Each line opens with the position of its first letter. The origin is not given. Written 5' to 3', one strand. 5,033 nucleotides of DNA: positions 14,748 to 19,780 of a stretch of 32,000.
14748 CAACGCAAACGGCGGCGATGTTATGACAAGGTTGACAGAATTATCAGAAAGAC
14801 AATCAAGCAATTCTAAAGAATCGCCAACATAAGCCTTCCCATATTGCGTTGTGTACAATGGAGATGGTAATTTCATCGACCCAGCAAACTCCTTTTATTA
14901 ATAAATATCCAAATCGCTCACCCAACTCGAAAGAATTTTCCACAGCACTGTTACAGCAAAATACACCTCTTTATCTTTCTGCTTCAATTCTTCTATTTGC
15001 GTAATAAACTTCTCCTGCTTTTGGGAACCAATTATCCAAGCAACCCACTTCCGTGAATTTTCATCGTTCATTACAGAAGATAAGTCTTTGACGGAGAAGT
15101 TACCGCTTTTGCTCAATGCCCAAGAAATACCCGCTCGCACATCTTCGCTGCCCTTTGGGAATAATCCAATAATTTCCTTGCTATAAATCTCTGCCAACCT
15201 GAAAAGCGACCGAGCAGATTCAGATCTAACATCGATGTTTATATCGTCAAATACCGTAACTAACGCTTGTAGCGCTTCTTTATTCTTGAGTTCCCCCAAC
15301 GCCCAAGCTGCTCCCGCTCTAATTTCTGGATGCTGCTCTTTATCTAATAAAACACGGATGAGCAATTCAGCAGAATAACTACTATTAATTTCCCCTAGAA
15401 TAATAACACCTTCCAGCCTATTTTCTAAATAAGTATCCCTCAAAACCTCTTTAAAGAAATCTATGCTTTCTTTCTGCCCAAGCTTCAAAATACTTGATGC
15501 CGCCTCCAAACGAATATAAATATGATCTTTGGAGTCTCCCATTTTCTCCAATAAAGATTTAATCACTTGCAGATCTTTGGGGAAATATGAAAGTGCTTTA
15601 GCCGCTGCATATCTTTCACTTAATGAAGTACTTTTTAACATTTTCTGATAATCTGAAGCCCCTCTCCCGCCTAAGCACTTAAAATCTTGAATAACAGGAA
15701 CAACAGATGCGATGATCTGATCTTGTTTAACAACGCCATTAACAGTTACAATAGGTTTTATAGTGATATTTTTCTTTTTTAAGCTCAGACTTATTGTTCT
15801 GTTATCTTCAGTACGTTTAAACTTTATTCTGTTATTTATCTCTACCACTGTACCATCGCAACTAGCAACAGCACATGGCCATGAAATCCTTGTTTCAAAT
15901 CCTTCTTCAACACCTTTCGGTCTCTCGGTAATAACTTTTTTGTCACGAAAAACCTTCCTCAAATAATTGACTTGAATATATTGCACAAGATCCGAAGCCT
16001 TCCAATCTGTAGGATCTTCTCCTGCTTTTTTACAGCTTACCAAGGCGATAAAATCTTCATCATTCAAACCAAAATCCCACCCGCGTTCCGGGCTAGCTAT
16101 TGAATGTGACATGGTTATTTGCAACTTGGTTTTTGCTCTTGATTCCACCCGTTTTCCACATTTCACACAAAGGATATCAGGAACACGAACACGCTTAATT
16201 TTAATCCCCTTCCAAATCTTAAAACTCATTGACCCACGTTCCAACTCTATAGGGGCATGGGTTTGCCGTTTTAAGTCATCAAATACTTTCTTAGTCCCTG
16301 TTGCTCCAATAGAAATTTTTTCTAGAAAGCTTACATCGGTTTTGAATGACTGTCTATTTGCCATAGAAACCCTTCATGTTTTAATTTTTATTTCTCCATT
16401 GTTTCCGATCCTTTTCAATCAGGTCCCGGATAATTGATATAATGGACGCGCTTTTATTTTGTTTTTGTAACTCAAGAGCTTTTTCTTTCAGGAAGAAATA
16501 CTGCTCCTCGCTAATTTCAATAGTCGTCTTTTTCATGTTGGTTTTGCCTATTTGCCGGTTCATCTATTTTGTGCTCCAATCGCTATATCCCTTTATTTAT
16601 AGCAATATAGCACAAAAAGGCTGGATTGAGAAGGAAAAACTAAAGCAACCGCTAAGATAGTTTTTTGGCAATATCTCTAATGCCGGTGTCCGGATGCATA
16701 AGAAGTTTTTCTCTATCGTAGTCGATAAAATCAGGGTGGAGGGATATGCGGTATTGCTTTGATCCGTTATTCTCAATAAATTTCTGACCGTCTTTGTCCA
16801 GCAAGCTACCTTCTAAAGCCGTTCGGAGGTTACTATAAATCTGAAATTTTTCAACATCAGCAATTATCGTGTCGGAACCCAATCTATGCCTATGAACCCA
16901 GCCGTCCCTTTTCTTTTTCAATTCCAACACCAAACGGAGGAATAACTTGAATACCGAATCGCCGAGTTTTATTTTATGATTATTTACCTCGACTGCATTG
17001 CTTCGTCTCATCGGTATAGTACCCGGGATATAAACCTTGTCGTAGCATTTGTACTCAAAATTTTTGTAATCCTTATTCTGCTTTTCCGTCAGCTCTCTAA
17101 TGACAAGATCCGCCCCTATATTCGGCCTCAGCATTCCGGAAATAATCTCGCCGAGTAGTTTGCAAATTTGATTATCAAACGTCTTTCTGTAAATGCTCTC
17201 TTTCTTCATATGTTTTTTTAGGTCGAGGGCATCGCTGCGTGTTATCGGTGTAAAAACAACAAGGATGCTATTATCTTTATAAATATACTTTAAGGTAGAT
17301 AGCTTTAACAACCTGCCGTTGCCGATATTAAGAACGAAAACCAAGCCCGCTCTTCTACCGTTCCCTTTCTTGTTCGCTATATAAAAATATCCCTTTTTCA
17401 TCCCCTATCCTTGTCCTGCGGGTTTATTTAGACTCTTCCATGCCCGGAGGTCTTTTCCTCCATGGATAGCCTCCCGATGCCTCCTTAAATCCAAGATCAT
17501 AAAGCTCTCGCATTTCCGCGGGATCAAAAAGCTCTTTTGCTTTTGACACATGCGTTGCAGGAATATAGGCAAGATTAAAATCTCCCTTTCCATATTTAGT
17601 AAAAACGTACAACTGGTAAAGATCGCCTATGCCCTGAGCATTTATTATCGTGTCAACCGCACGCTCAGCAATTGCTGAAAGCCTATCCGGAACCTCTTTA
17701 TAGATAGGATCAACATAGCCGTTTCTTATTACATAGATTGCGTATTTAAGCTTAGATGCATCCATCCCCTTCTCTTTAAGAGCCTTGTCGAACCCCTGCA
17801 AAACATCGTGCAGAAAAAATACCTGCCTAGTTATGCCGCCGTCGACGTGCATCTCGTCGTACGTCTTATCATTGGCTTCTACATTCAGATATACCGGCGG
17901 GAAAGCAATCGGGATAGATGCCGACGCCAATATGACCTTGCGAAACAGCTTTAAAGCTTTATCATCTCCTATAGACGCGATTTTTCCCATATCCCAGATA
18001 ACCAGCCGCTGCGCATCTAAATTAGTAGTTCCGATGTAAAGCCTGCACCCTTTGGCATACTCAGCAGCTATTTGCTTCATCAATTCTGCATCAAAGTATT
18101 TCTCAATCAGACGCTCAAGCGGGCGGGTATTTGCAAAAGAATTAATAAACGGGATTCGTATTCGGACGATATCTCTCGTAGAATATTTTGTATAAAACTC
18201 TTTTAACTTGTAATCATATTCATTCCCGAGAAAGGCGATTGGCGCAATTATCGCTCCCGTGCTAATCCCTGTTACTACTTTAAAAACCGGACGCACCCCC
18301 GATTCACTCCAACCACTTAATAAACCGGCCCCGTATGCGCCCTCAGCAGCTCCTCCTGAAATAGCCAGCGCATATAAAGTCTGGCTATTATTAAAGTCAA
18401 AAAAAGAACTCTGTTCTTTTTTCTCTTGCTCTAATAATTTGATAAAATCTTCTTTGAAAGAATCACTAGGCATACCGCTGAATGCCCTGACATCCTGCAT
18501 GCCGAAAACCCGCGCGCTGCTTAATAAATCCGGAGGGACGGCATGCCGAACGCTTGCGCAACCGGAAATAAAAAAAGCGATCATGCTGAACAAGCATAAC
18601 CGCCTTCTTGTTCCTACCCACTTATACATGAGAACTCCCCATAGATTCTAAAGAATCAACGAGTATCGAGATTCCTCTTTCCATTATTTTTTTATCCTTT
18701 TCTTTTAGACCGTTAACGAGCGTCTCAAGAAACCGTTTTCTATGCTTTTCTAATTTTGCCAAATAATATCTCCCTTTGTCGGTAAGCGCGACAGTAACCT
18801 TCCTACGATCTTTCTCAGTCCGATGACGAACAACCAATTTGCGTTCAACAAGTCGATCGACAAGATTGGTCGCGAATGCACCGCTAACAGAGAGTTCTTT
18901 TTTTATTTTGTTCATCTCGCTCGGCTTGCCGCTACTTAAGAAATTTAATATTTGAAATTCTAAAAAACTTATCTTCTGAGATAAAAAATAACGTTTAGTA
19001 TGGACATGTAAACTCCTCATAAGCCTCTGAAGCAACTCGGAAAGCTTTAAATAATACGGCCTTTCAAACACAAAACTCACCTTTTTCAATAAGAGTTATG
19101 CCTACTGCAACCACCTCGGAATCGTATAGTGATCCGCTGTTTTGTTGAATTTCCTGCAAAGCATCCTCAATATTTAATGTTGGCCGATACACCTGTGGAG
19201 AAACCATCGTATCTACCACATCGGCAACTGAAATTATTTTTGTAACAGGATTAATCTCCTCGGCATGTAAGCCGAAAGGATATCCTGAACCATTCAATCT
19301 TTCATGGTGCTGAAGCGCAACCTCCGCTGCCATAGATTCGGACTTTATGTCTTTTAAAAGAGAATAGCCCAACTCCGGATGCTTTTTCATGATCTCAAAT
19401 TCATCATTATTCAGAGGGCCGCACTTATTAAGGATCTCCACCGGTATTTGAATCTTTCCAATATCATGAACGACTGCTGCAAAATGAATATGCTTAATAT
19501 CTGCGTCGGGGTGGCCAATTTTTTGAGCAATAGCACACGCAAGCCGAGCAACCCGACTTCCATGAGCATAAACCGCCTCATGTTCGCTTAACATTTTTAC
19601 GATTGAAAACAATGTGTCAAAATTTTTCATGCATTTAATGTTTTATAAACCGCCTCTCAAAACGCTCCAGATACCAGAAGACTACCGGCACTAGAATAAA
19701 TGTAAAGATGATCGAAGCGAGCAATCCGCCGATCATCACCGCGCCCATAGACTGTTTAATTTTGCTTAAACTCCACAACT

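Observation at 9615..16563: Canonical SIR2-HerA pair embedded in a seven-gene, tightly packed co-directional string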

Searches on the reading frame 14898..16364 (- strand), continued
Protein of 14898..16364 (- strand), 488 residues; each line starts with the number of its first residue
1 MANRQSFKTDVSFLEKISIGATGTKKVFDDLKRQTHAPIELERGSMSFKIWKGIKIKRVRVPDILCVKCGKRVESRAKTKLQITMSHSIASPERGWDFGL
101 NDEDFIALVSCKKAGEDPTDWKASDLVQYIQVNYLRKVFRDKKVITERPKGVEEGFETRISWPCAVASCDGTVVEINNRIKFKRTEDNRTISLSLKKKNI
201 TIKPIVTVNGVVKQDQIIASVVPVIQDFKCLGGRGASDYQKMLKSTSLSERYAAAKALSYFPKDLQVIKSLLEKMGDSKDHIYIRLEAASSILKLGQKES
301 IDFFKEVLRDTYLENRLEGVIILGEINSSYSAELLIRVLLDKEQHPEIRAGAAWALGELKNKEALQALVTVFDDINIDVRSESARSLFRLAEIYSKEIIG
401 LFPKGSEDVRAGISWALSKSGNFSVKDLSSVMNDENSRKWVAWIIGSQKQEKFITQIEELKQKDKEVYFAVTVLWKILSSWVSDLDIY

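Call 97: find_encoding_contigs(protein=P0126, flank=6000, max_places=2)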
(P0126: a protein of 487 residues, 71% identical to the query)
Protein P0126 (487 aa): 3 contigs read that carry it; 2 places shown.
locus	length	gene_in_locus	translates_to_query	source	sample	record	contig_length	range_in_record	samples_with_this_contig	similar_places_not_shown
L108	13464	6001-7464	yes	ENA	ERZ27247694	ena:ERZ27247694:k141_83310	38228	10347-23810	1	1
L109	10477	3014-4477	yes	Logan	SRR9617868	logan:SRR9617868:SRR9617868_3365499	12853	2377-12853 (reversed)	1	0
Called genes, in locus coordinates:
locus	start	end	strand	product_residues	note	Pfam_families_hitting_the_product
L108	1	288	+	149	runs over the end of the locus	-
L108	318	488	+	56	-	-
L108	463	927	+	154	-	-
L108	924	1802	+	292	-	-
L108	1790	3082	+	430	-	PF13483:Lactamase_B_3 (faint), PF12706:Lactamase_B_2, PF07521:RMMBL (weak)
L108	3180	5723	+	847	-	PF25794:SACS, PF13020:NOV_C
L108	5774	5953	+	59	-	PF12728:HTH_17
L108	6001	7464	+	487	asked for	PF03130:HEAT_PBS (faint), PF13646:HEAT_2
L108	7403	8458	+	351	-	PF01555:N6_N4_Mtase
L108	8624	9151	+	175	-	-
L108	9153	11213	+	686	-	-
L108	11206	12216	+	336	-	-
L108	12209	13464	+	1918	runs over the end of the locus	PF00270:DEAD, PF00271:Helicase_C (weak), PF09369:MZB (weak)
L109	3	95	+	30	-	?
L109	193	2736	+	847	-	PF25794:SACS, PF13020:NOV_C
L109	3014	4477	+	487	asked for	PF03130:HEAT_PBS (faint), PF13646:HEAT_2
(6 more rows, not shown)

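Call 108: search_protein_families(library=pfam, proteins=[L106:3346-4410:+], max_evalue=0.0001)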
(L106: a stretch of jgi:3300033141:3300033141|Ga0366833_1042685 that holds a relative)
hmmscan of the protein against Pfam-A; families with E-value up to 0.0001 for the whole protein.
L106:3346-4410:+ (354 aa): 1 family
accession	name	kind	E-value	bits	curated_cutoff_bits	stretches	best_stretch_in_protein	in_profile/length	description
PF13289.12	SIR2_2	-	1.1e-12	48.7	24.5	1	137-299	3-131/141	SIR2-like domain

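Call 109: search_protein_families(library=padloc, proteins=[L106:3346-4410:+, L106:4407-6068:+], max_evalue=1e-20)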
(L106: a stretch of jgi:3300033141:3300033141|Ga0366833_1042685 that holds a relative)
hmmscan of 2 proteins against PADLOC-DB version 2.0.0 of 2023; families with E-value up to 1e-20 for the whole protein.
L106:3346-4410:+ (354 aa): 13 families
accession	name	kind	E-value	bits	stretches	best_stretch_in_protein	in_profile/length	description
PDLC04093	SIR2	-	2.4e-50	169.7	1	13-339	23-349/395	-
PDLC04088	SIR2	-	2.1e-41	140.3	1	129-353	168-388/390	-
PDLC04084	SIR2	-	3.4e-39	133.3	1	4-307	32-359/414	-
PDLC04094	SIR2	-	1.5e-38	131.1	1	17-287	26-294/399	-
PDLC04081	SIR2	-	4.7e-30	102.9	1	14-348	18-343/345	-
PDLC02408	Aga_SIR2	-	1.4e-28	98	1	91-328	109-329/343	Class II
PDLC02414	Aga_SIR2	-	6.8e-27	92.6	1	119-326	101-296/313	-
PDLC04087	SIR2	-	9e-24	82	1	10-348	14-341/343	-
PDLC02186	SIR2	-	5.4e-22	76.4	1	13-289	28-338/412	-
PDLC04090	SIR2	-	1e-21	75.6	0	3-306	33-366/426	-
PDLC04075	SIR2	-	1.5e-21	74.7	1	14-276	52-336/414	-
PDLC04076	SIR2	-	7.2e-21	72.8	0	14-316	29-363/406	-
PDLC04074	SIR2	-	7.9e-21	72.6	0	17-270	31-284/357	-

L106:4407-6068:+ (553 aa): 12 families
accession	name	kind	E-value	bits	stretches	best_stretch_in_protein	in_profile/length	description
PDLC04105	HerA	-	4.5e-135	449.4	1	5-551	9-574/576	-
PDLC02188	HerA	-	9.7e-93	309.9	2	312-546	334-576/578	-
PDLC04098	HerA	-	2e-80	269.2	2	248-547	381-684/686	-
PDLC04102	HerA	-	1.8e-75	252.6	2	312-537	414-645/654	-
PDLC04104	HerA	-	6.8e-75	250.2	1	219-551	33-376/379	-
PDLC04106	HerA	-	3.1e-71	238.8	1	251-548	363-664/667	-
PDLC02185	HerA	-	6.9e-57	191.5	1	336-532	384-582/585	-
PDLC04100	HerA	-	5.5e-56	188.4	1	319-533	356-576/580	-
PDLC04103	HerA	-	7.3e-48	161.3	1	312-531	358-576/579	-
PDLC04097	HerA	-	2.5e-39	133.4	0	352-533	429-615/618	-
PDLC04101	HerA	-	3.5e-33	112.9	1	6-374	12-397/400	-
PDLC04140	mad8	-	2.5e-25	87.6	1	163-508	24-298/314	mads_8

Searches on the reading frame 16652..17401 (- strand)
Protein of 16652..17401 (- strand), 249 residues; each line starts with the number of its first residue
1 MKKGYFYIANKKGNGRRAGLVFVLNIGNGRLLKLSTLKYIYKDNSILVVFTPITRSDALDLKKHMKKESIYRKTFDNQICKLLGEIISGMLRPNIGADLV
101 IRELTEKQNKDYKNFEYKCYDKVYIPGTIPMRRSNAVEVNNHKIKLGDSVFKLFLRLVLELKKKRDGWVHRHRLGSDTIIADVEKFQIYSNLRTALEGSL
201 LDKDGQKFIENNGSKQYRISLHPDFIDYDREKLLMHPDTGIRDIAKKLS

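Call 3: search_protein_families(library=pfam, proteins=[window:16652-17401:-], max_evalue=0.01)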
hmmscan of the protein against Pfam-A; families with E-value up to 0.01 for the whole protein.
window:16652-17401:- (249 aa): 0 families

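Call 4: search_protein_families(library=padloc, proteins=[window:16652-17401:-], max_evalue=0.01)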
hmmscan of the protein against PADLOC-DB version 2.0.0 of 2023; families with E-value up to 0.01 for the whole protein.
window:16652-17401:- (249 aa): 0 families

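Call 5: search_protein_families(library=ncbifam, proteins=[window:16652-17401:-], max_evalue=0.01)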
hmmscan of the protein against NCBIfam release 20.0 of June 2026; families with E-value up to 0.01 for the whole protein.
window:16652-17401:- (249 aa): 0 families

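Call 60: search_protein_families(library=phrogs, proteins=[window:16652-17401:-], max_evalue=0.01)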
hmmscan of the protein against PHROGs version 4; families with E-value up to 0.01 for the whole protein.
window:16652-17401:- (249 aa): 0 families

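Call 74: search_protein_families(library=pfam, proteins=[window:16652-17401:-], max_evalue=10)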
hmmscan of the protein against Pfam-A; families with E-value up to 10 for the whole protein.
window:16652-17401:- (249 aa): 1 family
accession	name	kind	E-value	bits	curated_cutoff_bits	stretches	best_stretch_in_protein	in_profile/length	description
PF25050.1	TARBP1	-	0.22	11.3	27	1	203-245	148-190/220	TARBP1 domain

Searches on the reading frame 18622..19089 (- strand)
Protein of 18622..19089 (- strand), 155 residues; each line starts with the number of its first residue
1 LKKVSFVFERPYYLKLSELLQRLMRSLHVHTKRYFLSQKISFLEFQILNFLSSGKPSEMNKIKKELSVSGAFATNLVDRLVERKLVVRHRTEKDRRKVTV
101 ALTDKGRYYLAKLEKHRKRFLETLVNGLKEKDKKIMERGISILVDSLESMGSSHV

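Call 108: search_protein_families(library=pfam, proteins=[window:18622-19089:-], max_evalue=0.0001)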
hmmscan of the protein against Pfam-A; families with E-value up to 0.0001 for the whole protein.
window:18622-19089:- (155 aa): 4 families
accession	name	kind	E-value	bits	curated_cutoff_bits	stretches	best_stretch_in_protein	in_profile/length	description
PF12802.13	MarR_2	-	1.1e-09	38.7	27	1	40-96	3-60/61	MarR family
PF22381.2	Staph_reg_Sar_Rot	-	4.8e-09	36.6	27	1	39-110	11-82/85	Transcriptional regulator SarA/Rot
PF13463.12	HTH_27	-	1.2e-07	32.4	22.2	1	43-106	4-68/68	Winged helix DNA-binding domain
PF01047.28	MarR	-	2e-06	28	24.6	1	44-98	5-59/59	MarR family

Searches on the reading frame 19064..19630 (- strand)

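Call 108: search_protein_families(library=pfam, proteins=[window:19064-19630:-], max_evalue=0.0001)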
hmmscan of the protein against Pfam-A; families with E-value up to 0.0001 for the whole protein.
window:19064-19630:- (188 aa): 2 families
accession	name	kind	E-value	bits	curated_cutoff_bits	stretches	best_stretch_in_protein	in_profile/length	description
PF13487.12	HD_5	-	1.4e-34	119.7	27.2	1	12-173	5-170/170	HD domain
PF01966.28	HD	-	3.7e-21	76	22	1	20-142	1-116/116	HD domain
